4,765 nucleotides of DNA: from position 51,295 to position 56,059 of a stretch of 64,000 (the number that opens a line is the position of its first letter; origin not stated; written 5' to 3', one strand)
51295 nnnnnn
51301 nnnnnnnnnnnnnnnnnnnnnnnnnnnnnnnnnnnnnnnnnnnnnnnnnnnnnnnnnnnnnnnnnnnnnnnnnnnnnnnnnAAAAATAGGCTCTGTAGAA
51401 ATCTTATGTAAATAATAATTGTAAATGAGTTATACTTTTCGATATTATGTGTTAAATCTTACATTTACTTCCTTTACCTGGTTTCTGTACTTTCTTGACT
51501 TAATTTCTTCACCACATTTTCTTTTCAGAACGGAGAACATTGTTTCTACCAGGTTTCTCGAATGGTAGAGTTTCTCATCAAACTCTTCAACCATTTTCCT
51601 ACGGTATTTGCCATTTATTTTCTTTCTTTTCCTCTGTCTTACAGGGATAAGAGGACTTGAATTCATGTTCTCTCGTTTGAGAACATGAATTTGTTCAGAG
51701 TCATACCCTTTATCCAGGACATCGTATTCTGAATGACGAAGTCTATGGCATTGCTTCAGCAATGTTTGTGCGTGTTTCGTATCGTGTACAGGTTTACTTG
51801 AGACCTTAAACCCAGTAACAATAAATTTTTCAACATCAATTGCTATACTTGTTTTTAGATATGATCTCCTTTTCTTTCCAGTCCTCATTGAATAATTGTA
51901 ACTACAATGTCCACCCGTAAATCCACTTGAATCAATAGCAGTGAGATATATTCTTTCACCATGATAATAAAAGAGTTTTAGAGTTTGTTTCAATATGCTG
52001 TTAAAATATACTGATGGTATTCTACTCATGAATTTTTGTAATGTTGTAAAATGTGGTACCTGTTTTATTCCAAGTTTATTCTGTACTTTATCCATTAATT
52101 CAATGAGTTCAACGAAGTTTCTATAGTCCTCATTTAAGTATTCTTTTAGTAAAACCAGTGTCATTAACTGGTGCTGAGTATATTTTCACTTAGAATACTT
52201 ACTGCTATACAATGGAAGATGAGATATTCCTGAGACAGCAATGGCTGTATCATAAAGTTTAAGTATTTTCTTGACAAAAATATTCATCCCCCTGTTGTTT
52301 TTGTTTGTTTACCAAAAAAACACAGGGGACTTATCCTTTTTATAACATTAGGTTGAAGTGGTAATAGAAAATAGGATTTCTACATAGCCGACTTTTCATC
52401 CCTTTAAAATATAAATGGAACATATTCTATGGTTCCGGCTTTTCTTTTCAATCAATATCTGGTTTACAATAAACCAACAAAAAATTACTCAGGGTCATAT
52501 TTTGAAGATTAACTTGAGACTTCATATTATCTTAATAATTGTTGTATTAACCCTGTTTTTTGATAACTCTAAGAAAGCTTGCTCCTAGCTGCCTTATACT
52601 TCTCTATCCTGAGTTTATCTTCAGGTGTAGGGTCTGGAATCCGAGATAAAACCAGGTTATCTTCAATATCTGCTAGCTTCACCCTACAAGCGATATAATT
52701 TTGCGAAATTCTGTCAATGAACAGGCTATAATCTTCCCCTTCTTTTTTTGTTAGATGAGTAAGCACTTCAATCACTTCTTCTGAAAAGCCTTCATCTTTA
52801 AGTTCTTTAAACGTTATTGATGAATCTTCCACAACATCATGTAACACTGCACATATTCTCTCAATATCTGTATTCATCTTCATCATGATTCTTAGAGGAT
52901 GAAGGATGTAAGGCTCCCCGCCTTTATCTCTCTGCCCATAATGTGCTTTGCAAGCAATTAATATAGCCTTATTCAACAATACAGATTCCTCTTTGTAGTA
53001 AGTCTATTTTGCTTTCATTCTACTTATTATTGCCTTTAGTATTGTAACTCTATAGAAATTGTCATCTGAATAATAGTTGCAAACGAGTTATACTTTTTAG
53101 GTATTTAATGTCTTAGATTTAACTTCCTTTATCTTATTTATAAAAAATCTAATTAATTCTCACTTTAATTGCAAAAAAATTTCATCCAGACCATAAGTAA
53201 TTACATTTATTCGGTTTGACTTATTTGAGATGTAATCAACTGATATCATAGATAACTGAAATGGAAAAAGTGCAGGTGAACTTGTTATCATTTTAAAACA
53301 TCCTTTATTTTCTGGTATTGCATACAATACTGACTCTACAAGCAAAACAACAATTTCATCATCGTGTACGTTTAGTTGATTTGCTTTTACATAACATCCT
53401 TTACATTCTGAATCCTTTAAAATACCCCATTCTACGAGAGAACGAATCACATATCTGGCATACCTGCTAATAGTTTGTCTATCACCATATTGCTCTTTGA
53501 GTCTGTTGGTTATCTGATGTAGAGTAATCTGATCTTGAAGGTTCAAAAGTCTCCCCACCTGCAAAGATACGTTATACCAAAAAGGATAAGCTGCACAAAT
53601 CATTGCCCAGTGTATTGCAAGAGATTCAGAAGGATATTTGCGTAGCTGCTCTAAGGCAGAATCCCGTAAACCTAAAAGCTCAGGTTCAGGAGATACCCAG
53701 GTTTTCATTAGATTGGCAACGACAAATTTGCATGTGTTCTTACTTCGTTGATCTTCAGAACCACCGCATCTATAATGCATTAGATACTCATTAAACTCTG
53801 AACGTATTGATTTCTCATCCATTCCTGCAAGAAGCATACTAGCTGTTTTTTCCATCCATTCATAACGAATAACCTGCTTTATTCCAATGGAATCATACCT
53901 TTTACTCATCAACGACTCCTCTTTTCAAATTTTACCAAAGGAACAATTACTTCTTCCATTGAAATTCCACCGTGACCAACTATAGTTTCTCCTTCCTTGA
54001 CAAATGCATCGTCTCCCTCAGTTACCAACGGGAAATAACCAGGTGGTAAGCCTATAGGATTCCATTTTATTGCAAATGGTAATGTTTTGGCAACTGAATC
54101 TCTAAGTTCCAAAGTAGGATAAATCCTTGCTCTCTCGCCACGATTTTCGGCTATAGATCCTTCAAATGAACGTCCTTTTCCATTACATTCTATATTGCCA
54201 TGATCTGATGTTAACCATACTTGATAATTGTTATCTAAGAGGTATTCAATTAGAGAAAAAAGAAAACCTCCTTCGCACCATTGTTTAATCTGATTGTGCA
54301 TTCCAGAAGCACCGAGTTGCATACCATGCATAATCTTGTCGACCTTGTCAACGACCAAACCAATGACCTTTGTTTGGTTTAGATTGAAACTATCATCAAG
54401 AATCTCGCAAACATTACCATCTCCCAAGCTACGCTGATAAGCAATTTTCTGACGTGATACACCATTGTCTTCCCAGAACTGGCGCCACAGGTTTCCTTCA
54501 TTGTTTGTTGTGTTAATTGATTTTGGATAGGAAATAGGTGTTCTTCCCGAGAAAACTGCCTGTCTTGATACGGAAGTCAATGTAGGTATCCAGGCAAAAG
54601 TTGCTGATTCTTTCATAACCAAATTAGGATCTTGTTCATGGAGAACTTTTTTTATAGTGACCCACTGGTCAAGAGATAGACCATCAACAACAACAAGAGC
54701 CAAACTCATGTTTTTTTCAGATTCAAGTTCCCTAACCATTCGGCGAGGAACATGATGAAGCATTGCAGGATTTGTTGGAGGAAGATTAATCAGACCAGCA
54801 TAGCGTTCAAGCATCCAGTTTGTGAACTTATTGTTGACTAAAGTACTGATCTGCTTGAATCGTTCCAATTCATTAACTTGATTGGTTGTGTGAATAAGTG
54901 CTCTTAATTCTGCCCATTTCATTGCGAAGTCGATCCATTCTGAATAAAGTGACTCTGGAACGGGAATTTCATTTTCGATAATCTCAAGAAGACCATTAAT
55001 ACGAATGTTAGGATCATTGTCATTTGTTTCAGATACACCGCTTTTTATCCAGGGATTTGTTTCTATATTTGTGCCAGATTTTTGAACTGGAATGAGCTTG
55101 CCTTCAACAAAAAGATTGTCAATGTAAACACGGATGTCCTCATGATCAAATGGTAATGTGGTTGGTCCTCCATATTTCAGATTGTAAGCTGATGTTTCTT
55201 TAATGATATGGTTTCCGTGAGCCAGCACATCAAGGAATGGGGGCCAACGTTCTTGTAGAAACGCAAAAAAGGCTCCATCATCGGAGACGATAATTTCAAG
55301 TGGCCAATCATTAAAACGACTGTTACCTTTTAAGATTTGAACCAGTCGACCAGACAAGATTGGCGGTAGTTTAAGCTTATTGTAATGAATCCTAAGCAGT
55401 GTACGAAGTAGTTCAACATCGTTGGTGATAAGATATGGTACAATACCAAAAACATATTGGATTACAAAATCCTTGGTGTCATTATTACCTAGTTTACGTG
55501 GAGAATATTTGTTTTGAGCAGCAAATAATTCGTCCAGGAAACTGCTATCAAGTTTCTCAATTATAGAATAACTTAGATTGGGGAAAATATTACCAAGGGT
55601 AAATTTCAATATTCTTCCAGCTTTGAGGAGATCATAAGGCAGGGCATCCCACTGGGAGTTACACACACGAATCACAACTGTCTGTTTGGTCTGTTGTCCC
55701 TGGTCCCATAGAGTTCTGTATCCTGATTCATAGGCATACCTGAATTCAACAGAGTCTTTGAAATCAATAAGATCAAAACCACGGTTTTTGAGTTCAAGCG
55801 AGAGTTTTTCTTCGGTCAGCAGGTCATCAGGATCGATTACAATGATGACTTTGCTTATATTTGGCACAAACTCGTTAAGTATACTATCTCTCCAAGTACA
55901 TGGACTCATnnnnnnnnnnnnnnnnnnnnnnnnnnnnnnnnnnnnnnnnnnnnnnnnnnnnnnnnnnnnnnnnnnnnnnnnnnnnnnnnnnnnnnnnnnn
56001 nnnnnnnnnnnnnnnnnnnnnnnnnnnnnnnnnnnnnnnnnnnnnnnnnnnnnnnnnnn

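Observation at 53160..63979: Six-gene translationally coupled defence operon resembling the distal half of a type 3 BREX (methyltransferase - SNF2 helicase - PglZ - small terminal gene)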

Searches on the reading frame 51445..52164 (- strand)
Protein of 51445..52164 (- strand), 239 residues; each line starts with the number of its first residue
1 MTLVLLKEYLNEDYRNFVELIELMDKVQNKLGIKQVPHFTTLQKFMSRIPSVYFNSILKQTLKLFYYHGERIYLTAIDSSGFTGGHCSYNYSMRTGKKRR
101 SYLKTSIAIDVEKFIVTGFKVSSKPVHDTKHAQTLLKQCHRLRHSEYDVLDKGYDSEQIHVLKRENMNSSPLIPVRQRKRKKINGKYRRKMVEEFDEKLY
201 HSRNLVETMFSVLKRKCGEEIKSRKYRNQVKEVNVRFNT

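Call 3: search_protein_families(library=pfam, proteins=[window:51445-52164:-], max_evalue=0.01)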
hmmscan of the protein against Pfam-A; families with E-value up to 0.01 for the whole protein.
window:51445-52164:- (239 aa): 1 family
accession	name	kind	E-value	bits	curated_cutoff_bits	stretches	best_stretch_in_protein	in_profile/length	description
PF01609.27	DDE_Tnp_1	-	9.9e-18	65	23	1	73-230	5-187/200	Transposase DDE domain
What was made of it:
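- A DDE transposase gene lies at 51445-52164, just downstream (call 3).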

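Call 4: search_protein_families(library=padloc, proteins=[window:51445-52164:-], max_evalue=0.01)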
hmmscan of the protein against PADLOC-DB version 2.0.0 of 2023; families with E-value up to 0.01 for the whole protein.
window:51445-52164:- (239 aa): 0 families

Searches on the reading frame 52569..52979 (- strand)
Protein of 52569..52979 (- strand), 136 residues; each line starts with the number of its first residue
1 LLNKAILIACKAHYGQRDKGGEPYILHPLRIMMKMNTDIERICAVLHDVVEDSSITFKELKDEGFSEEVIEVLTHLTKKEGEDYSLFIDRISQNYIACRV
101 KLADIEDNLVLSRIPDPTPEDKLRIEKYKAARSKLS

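Call 3: search_protein_families(library=pfam, proteins=[window:52569-52979:-], max_evalue=0.01)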
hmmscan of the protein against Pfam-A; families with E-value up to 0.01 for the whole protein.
window:52569-52979:- (136 aa): 1 family
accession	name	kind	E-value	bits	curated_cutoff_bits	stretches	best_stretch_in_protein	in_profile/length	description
PF13328.12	HD_4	-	7.7e-06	26.2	27.2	1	7-78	3-76/156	HD domain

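Call 4: search_protein_families(library=padloc, proteins=[window:52569-52979:-], max_evalue=0.01)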
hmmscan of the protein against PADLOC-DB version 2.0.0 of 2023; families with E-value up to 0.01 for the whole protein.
window:52569-52979:- (136 aa): 0 families

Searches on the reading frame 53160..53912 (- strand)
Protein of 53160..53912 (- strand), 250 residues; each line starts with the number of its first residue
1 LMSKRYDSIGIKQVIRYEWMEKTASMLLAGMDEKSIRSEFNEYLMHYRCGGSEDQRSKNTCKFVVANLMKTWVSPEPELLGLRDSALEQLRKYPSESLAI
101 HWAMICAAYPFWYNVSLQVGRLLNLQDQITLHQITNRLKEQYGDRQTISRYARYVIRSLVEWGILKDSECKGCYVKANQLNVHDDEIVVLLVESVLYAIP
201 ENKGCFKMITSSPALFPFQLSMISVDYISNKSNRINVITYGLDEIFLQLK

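Call 3: search_protein_families(library=pfam, proteins=[window:53160-53912:-], max_evalue=0.01)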
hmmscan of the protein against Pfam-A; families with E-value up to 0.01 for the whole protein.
window:53160-53912:- (250 aa): 0 families

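Call 4: search_protein_families(library=padloc, proteins=[window:53160-53912:-], max_evalue=0.01)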
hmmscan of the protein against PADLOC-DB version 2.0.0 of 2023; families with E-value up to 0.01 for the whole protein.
window:53160-53912:- (250 aa): 2 families
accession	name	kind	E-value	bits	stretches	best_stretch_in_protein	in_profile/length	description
PDLC02444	BrxA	-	3.3e-119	394.8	1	2-250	1-248/251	BrxA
PDLC02437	BrxA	-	3.7e-46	155.5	1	8-240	3-227/238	BrxA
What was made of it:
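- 53160..53909 (-): brxA: 249 aa from the ATG, or 250 aa from the TTG at 53912. PADLOC BrxA PDLC02444 395 bits, positions 1-248 of 251 (call 4).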

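Call 71: search_protein_families(library=ncbifam, proteins=[window:53160-53909:-], max_evalue=0.00001)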
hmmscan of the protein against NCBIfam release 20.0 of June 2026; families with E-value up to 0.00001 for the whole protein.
window:53160-53909:- (249 aa): 0 families
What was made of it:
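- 53160..53909 (-): No Pfam or NCBIfam hit (calls 3, 71).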

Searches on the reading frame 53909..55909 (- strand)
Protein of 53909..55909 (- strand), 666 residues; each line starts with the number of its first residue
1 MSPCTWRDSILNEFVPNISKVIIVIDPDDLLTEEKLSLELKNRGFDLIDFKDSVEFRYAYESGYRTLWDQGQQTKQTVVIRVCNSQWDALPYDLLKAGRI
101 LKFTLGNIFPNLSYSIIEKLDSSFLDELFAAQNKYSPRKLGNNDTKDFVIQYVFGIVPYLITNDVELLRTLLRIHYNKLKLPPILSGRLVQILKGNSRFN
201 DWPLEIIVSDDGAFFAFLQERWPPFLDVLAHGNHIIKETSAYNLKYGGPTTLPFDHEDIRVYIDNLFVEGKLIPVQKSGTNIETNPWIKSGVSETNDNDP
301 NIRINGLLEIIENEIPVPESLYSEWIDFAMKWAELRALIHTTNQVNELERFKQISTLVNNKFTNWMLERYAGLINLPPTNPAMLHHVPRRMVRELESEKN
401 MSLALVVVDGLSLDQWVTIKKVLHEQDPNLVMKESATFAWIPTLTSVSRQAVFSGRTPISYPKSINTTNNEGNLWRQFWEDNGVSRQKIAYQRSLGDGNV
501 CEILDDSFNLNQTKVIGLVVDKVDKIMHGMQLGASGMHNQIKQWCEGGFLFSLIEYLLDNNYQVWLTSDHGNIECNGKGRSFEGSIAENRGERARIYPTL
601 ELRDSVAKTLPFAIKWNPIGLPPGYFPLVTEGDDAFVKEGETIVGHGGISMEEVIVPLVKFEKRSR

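Call 3: search_protein_families(library=pfam, proteins=[window:53909-55909:-], max_evalue=0.01)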
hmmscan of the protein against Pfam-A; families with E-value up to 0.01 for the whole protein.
window:53909-55909:- (666 aa): 1 family
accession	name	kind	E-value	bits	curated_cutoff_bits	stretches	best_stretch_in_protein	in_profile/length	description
PF08665.17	PglZ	-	3.8e-36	125.2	25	1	404-577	4-177/179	PglZ domain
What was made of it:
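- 53909..55909 (-): pglZ: BREX-3 phosphatase/nuclease-family protein, 666 aa. Pfam PglZ 125 bits (call 3).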

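Call 4: search_protein_families(library=padloc, proteins=[window:53909-55909:-], max_evalue=0.01)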
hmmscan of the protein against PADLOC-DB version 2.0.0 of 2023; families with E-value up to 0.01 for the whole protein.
window:53909-55909:- (666 aa): 8 families
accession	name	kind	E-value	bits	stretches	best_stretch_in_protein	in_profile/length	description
PDLC02558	PglZ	-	0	1078.7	1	4-665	2-665/666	PglZ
PDLC02556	PglZ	-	7.4e-145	482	1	8-663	4-639/641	PglZ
PDLC02555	PglZ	-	3e-36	123.2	1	5-662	4-612/613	PglZ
PDLC02565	PglZ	-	8.7e-08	28.9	1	404-573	485-655/910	PglZ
PDLC02549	PglZ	-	2.1e-05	20.7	1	342-458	309-420/726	PglZ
PDLC02566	PglZ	-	3.5e-05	20.2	1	332-664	375-680/774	PglZ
PDLC02564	PglZ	-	0.003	14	0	640-663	704-726/855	PglZ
PDLC02552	PglZ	-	0.004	13.6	1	438-659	510-716/869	PglZ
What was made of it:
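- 53909..55909 (-): PADLOC PDLC02558 1079 bits (call 4).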

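Call 71: search_protein_families(library=ncbifam, proteins=[window:53909-55909:-], max_evalue=0.00001)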
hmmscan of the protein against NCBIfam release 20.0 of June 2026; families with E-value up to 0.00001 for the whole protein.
window:53909-55909:- (666 aa): 3 families
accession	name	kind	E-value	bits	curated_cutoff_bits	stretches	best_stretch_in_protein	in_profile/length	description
NF033449.0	BREX_PglZ_3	exception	7.9e-276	916.5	250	1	7-661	1-641/642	BREX-3 system phosphatase PglZ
NF052313.1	T9SS_RR_PorX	equivalog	2.7e-23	82.5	300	1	321-576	146-417/513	T9SS response regulator signal transducer PorX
NF033446.0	BREX_PglZ_2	exception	5.4e-11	41.5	200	1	383-580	455-651/890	BREX-2 system phosphatase PglZ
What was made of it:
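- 53909..55909 (-): NCBIfam NF033449 BREX-3 PglZ 916.5 bits against a cut-off of 250 (call 71).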
